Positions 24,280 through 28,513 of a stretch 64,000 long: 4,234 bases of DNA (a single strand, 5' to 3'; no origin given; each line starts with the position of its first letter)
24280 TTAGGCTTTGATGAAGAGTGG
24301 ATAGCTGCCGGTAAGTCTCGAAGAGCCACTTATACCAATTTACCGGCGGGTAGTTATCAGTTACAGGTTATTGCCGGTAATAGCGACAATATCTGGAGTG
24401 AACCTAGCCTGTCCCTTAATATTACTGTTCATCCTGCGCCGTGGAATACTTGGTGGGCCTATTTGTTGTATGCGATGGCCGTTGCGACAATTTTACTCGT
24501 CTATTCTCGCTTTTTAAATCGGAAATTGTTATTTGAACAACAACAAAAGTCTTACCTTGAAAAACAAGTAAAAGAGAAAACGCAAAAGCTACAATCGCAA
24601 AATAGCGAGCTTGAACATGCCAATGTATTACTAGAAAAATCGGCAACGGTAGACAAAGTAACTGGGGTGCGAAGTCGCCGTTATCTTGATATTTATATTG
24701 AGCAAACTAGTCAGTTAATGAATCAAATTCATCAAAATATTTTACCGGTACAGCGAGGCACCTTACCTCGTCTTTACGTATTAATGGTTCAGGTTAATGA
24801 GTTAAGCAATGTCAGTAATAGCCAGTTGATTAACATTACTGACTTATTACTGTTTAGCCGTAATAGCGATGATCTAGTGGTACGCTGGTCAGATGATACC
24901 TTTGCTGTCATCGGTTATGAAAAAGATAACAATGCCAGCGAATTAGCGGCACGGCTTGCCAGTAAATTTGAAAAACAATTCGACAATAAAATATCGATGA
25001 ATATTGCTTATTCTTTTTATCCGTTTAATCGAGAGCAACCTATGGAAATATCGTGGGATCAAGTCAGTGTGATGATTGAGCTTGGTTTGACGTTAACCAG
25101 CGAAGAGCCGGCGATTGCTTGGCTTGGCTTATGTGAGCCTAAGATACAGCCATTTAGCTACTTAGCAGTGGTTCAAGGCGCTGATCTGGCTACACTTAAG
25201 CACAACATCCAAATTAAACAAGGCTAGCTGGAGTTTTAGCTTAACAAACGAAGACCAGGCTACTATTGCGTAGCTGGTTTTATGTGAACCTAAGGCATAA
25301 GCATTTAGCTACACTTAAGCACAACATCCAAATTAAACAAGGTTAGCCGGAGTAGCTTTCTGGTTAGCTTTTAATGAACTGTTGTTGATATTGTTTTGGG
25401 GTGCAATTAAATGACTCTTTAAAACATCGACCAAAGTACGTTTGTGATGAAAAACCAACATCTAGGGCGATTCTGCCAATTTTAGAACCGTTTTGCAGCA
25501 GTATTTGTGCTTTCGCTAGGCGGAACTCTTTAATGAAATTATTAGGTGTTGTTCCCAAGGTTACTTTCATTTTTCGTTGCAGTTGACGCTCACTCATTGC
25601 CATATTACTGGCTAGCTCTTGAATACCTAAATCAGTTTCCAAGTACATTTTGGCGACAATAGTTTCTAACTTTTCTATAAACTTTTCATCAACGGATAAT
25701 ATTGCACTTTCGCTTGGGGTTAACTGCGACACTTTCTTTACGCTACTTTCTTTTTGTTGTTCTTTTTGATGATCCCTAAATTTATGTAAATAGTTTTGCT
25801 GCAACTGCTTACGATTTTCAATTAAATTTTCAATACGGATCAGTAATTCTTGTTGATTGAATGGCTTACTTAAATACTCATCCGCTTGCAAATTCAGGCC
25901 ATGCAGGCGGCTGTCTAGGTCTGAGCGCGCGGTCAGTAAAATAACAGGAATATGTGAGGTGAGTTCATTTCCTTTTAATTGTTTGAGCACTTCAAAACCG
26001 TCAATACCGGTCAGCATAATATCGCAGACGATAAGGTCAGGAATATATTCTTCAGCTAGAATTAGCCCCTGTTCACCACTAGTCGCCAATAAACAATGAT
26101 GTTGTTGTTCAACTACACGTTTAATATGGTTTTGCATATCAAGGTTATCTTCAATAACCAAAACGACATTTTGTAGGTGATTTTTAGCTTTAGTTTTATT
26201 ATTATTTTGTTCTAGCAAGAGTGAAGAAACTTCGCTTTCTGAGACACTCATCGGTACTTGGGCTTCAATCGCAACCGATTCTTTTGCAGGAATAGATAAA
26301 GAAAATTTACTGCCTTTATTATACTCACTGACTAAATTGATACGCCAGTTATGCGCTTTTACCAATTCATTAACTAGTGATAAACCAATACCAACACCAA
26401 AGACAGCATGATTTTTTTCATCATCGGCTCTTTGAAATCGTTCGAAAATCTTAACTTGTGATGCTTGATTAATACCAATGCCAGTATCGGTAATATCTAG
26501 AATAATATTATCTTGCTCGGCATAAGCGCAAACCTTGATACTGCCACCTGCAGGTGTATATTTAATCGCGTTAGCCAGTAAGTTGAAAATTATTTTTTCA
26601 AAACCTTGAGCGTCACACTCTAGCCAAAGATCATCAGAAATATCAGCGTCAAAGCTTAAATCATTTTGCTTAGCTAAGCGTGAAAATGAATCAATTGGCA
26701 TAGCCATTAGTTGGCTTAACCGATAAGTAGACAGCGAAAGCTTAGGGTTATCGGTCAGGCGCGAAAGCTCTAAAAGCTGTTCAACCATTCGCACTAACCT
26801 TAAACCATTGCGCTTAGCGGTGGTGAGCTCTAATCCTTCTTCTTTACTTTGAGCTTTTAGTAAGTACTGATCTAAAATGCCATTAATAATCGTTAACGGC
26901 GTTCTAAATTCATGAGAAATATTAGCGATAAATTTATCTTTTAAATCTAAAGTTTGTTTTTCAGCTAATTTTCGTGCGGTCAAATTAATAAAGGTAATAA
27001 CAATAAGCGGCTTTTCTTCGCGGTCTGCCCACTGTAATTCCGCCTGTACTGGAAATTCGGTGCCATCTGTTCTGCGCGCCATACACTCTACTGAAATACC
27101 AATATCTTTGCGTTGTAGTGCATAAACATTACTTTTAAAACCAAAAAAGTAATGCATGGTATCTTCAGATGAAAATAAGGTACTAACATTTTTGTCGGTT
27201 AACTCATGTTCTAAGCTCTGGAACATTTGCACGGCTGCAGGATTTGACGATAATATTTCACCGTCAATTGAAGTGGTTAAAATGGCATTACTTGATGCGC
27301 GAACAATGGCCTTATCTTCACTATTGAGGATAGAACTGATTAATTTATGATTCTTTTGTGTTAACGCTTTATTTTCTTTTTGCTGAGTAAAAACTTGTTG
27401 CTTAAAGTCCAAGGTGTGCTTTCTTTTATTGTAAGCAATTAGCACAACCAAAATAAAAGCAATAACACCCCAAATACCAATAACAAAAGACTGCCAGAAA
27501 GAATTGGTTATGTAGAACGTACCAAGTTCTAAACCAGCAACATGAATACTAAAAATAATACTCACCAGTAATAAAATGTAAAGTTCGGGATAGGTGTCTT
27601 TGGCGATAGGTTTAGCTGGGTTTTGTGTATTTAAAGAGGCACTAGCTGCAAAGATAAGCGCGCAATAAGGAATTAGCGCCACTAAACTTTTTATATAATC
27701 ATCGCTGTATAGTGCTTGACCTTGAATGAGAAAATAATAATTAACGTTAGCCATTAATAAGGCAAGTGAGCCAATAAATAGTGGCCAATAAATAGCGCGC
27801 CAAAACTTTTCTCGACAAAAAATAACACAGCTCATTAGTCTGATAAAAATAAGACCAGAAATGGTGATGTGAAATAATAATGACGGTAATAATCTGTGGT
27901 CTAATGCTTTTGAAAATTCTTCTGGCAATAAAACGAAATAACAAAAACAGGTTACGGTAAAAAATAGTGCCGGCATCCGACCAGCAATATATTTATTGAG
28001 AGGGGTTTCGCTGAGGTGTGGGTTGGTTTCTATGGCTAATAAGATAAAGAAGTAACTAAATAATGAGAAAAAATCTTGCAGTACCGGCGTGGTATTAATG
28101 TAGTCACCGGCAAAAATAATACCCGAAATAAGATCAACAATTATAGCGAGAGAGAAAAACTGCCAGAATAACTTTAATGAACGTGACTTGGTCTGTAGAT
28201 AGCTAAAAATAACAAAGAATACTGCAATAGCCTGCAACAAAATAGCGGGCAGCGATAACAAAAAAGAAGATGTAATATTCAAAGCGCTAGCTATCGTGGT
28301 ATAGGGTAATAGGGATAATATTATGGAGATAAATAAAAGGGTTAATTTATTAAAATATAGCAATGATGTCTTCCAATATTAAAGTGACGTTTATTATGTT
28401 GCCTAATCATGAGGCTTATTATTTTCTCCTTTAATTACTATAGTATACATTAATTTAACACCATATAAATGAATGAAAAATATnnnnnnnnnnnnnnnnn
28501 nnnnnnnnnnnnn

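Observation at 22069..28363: Split sensory system: periplasmic Y_Y_Y propeller fused to a degenerate GGDEF, convergent with a 7TM-PAS-HK-REC-AraC hybrid kinase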

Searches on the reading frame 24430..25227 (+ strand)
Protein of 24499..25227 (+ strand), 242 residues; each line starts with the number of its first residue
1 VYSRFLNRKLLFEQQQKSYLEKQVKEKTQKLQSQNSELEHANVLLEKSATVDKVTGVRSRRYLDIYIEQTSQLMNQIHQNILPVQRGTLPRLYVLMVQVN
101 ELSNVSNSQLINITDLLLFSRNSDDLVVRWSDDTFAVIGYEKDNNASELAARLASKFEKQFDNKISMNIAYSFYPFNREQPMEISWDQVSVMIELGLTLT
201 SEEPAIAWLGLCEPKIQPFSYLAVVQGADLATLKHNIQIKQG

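Call 6: search_solved_structures(query=window:24499-25227:+, max_evalue=10, show_alignments=4)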
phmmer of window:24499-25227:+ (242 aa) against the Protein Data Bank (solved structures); distinct sequences matched with E-value up to 10: 4.
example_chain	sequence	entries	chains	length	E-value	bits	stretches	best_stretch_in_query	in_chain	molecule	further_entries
9p6j_A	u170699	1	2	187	0.0009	22.1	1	31-152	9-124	diguanylate cyclase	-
3i5c_A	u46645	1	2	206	0.003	20.4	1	22-70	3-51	Fusion of General control protein GCN4 and WSPR response regulator protein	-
3bre_A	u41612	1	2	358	0.11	15.3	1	15-70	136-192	Probable two-component response regulator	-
6khu_A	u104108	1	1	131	0.72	12.6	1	103-176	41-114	Diguanylate cyclase/phosphodiesterase-domain containing protein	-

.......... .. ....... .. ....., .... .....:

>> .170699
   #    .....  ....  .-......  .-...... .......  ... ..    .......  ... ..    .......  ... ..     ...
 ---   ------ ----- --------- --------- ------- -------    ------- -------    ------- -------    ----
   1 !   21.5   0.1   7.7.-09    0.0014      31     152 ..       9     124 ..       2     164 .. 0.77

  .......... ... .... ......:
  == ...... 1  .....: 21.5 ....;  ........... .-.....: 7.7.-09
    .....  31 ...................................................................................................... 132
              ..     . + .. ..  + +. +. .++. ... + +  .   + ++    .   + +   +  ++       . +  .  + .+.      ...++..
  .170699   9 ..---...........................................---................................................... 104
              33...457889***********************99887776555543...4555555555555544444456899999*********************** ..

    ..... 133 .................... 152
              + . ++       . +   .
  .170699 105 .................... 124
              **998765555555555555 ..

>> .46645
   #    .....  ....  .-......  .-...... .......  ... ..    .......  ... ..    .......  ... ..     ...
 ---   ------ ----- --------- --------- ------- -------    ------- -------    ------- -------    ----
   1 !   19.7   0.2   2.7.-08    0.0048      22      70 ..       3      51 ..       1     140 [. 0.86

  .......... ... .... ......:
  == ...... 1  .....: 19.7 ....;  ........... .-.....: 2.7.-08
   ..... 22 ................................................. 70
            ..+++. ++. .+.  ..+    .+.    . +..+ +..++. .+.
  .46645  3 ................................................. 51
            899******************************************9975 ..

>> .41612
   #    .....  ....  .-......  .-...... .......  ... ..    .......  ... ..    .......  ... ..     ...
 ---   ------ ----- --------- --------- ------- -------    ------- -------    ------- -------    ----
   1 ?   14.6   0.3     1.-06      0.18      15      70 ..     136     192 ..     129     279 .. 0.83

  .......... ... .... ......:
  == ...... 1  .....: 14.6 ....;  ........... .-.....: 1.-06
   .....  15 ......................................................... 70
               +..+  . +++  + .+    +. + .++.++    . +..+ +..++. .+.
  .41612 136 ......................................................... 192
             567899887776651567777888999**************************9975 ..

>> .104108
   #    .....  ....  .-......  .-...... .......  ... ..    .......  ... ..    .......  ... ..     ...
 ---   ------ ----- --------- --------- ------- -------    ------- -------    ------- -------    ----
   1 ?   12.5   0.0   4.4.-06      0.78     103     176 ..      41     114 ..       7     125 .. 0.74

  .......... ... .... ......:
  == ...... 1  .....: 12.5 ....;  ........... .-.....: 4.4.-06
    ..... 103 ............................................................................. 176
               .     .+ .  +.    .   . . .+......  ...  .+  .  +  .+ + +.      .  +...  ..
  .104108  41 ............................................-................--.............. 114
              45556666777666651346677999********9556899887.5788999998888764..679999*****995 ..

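Call 30: predict_structure(alignment_id=A2)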
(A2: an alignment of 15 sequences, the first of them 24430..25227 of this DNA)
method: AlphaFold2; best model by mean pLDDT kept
length: 265 residues; sequences in the alignment: 15
mean_pLDDT: 78.8   pTM: 0.64
mean pLDDT of the five models: 78.8, 77.3, 76.7, 75.8, 70.7
residues with pLDDT >= 90: 33; 70-90: 165; 50-70: 65; < 50: 2
segments of 3 or more residues with pLDDT < 50: none
pLDDT, mean of each block of 10 residues (from residue 1): 63 87 89 84 77 70 61 61 66 66 60 84 83 83 82 86 86 90 81 88 72 88 87 88 78 84 90
secondary structure, 60 per line:
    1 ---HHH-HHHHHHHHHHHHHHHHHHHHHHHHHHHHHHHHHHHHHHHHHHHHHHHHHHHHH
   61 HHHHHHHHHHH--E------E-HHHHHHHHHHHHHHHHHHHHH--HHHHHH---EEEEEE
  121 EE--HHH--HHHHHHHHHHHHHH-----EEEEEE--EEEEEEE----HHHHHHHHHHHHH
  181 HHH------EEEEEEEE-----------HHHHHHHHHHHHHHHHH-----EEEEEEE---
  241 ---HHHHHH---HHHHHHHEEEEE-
elements in order: H8-71 H83-103 H106-111 E115-122 H130-143 E149-154 E157-163 H168-183 E190-197 H209-225 E231-237 H244-249 H253-259 E260-264

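Call 32: fold_search(model_id=the predicted structure, library=pdb)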
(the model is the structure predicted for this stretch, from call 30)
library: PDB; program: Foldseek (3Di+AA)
matches with E <= 10: 901; with E <= 0.001: 89
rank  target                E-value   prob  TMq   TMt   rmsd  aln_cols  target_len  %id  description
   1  3i5a                  2.1e-08  1.00  0.48  0.40   9.0       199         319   18  Crystal structure of full-length WpsR from Pseudomonas syringae (released 2009-08-18)
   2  3i5c_A                2.9e-08  1.00  0.47  0.62  12.6       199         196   19  Crystal structure of a fusion protein containing the leucine zipper of GCN4 and the GGDEF domain of WspR from Pseudomo (released 2009-08-18)
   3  5llw_A                6.8e-08  1.00  0.46  0.19   9.6       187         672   18  Bacteriophytochrome activated diguanylyl cyclase from Idiomarina species A28L (released 2017-03-15)
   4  3i5c_B                7.7e-08  1.00  0.47  0.62  13.9       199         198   19  Crystal structure of a fusion protein containing the leucine zipper of GCN4 and the GGDEF domain of WspR from Pseudomo (released 2009-08-18)
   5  5euh_A                1.5e-07  1.00  0.45  0.71   3.7       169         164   20  Crystal structure of the c-di-GMP-bound GGDEF domain of P. fluorescens GcbC (released 2015-12-30)
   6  3bre_B                2.7e-07  1.00  0.45  0.37   9.6       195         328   17  Crystal Structure of P.aeruginosa PA3702 (released 2008-04-01)
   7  6et7_B                4.4e-07  1.00  0.46  0.20  15.9       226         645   17  Activated heterodimer of the bacteriophytochrome regulated diguanylyl cyclase variant - S505V A526V - from Idiomarina  (released 2018-06-13)
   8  5llx_A                5.3e-07  1.00  0.47  0.20   8.9       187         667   18  Bacteriophytochrome activated diguanylyl cyclase from Idiomarina species A28L with GTP bound (released 2017-03-15)
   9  4urs_A                6.4e-07  1.00  0.45  0.70   4.5       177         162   18  Crystal Structure of GGDEF domain from T.maritima (released 2014-10-08)
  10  7e6g_A                6.4e-07  1.00  0.46  0.46  17.5       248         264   12  Crystal structure of diguanylate cyclase SiaD in complex with its activator SiaC from Pseudomonas aeruginosa (released 2021-09-22)
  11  6pwk_B                7.7e-07  1.00  0.44  0.30   4.8       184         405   15  Vibrio cholerae LapD S helix-GGDEF-EAL (bound to c-di-GMP) (released 2019-10-09)
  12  6d9m                  8.7e-07  1.00  0.46  0.37   3.6       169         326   18  T4-Lysozyme fusion to Geobacter GGDEF (released 2019-04-10)
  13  8wcn_A                9.8e-07  1.00  0.40  0.29   7.2       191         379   17  Cryo-EM structure of PAO1-ImcA with GMPCPP (released 2024-03-13)
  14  2wb4_A                1.1e-06  1.00  0.44  0.26   4.1       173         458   14  activated diguanylate cyclase PleD in complex with c-di-GMP (released 2010-04-21)
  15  6pwk_A                1.3e-06  1.00  0.43  0.30   5.5       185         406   16  Vibrio cholerae LapD S helix-GGDEF-EAL (bound to c-di-GMP) (released 2019-10-09)
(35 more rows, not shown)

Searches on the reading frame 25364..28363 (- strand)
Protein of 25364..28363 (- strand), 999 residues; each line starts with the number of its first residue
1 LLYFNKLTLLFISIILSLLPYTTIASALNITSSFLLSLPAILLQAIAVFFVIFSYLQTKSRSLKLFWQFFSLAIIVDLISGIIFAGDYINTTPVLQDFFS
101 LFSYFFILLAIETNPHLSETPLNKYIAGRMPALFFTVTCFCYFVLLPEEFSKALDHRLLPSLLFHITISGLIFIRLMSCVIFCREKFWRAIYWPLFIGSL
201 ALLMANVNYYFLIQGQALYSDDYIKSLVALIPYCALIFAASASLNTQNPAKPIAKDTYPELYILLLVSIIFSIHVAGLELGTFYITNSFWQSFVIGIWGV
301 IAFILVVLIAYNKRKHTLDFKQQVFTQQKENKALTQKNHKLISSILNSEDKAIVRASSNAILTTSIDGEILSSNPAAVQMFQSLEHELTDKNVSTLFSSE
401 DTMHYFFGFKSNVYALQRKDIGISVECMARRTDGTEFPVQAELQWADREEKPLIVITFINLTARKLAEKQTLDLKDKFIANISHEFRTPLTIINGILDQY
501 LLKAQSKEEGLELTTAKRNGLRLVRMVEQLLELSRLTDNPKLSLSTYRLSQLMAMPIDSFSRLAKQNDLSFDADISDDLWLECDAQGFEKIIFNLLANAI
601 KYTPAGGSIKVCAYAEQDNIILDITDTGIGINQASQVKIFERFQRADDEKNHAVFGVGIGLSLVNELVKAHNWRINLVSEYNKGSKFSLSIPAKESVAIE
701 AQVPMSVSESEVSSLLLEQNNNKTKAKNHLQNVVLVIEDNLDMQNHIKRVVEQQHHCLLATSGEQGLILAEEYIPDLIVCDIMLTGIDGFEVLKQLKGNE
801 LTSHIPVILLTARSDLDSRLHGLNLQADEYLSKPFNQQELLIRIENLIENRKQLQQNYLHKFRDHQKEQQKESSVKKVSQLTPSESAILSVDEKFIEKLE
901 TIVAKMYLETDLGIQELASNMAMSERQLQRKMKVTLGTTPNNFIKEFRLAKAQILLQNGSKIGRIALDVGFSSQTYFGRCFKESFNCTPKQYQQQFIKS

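Call 3: search_protein_families(library=pfam, proteins=[window:25364-28363:-], max_evalue=0.1)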
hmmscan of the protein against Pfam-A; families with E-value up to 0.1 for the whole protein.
window:25364-28363:- (999 aa): 9 families
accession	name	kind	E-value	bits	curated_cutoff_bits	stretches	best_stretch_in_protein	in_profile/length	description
PF02518.31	HATPase_c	-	4e-24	85.6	26.4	1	584-694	2-110/111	Histidine kinase-, DNA gyrase B-, and HSP90-like ATPase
PF00072.30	Response_reg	-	1.9e-22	80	30.2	1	734-844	1-110/111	Response regulator receiver domain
PF12833.13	HTH_18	-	1.1e-20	74.2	33.6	1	917-995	1-80/80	Helix-turn-helix domain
PF00165.29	HTH_AraC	-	7.9e-14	51.8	26.6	1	957-994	6-42/42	Bacterial regulatory helix-turn-helix proteins, AraC family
PF00512.31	HisKA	-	2.1e-12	47.4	26.9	1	475-537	2-64/66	His Kinase A (phospho-acceptor) domain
PF13426.13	PAS_9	-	1.1e-06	29.3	27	1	359-462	2-102/103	PAS domain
PF00989.32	PAS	-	0.00019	21.8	22.6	1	351-402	4-55/113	PAS fold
PF24820.1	Diguanyl_cycl_sensor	-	0.029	14.7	28.1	0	355-457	3-106/109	Diguanylate cyclase-like sensor domain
PF07308.18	DUF1456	-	0.069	13.8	27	0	377-405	19-47/68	Protein of unknown function (DUF1456)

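Call 4: search_protein_families(library=ncbifam, proteins=[window:25364-28363:-], max_evalue=0.1)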
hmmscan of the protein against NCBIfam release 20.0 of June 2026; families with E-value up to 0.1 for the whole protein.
window:25364-28363:- (999 aa): 184 families (the best 25 are shown)
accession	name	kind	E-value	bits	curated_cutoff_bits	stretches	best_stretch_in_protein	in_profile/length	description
NF047874.1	MASE3_PAS_HK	subfamily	8.4e-65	219.8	560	1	171-712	91-644/655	MASE3 domain-containing sensor histidine kinase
NF047465.1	hybrid_HK_LvrA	exception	2.9e-61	207.5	1200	1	473-855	200-591/819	hybrid histidine kinase/response regulator LvrA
NF046044.1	PnpS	equivalog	5.4e-59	200.1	400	1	328-692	33-390/390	two-component system histidine kinase PnpS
TIGR02966.1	phoR_proteo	equivalog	1.5e-50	172.2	334.2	1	352-690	10-332/333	phosphate regulon sensor histidine kinase PhoR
NF033092.0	HK_WalK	equivalog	2.2e-49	168.5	725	1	352-692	262-593/594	cell wall metabolism sensor histidine kinase WalK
NF041735.1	hist_kin_RppB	equivalog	7.4e-43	146.9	400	1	476-692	217-438/438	two-component system sensor histidine kinase RppB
NF008302.0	PRK11091.1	equivalog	8.3e-42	143.3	838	1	318-925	126-709/779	aerobic respiration two-component sensor histidine kinase ArcB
NF008318.0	PRK11107.1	equivalog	1e-41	142.9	890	2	459-725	277-550/920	two-component sensor histidine kinase BarA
TIGR02956.1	TMAO_torS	equivalog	1.6e-41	142.4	676.5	1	463-878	453-851/967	TMAO reductase system sensor histidine kinase/response regulator TorS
NF011874.0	PRK15347.1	equivalog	2e-39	135.4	852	2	462-706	386-622/921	two component system sensor kinase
NF041880.1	EPS_EpsF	equivalog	2.4e-39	135.2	900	2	322-687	119-487/492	response regulator EpsF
NF041832.1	near_NosP_CTERM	subfamily_domain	1.2e-38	133.1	400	1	475-841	7-363/370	NahK/ErcS family hybrid sensor histidine kinase/response regulator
NF041947.1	LuxQ_Vibrio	equivalog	1.6e-38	132.1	1200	1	462-841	460-832/843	quorum-sensing autoinducer 2 sensor kinase/phosphatase LuxQ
NF038297.2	hybrid_HK_HrmK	equivalog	2.9e-38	131.9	725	1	469-840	229-600/607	hybrid histidine kinase/response regulator HrmK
NF045911.1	TCSHisKinNblS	equivalog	4.3e-38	131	1000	1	357-691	276-618/621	two-component system sensor histidine kinase NblS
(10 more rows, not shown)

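Call 59: search_solved_structures(query=window:25364-28363:-, max_evalue=1e-10)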
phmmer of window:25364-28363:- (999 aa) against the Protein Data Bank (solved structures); distinct sequences matched with E-value up to 1e-10: 102 (the best 60 are shown).
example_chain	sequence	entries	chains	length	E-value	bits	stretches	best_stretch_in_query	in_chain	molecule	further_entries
12aw_A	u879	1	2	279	4.7e-49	170.4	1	733-995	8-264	HYBRID TWO-COMPONENT SYSTEM PROTEIN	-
5c93_A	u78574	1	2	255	1e-30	109.8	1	467-693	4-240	Histidine kinase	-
4u7n_A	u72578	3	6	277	1e-30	109.7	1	466-693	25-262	Histidine protein kinase sensor protein | Histidine kinase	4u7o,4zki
4i5s_A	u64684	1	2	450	1.4e-29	106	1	467-694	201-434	Putative histidine kinase CovS; VicK-like protein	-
4jas_A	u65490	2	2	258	3.1e-26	94.9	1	467-693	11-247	Histidine kinase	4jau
5uht_A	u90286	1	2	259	8.7e-25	90.1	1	466-693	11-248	Sensor histidine kinase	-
2c2a_A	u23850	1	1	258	9.1e-25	90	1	467-693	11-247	SENSOR HISTIDINE KINASE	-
3dge_A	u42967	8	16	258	9.3e-25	90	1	467-693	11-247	Sensor protein | Histidine kinase | Sensor histidine kinase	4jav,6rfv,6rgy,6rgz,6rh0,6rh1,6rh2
6qrj_A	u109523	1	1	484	4.1e-24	87.9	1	479-699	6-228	Hybrid kinase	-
6azr_A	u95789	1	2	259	4.3e-24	87.8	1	466-693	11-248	Sensor histidine kinase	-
9g85_A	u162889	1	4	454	8.9e-24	86.8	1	749-849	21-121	Response regulator PleD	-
2wb4_A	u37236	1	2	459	9.3e-24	86.7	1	749-849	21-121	DIGUANYLATE CYCLASE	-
9g86_A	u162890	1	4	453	9.5e-24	86.7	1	749-849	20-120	Response regulator PleD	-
1w25_A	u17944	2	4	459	9.9e-24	86.6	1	749-849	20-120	STALKED-CELL DIFFERENTIATION CONTROLLING PROTEIN | RESPONSE REGULATOR PLED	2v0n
6rh7_A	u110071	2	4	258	2.3e-23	85.4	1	467-693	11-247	Sensor histidine kinase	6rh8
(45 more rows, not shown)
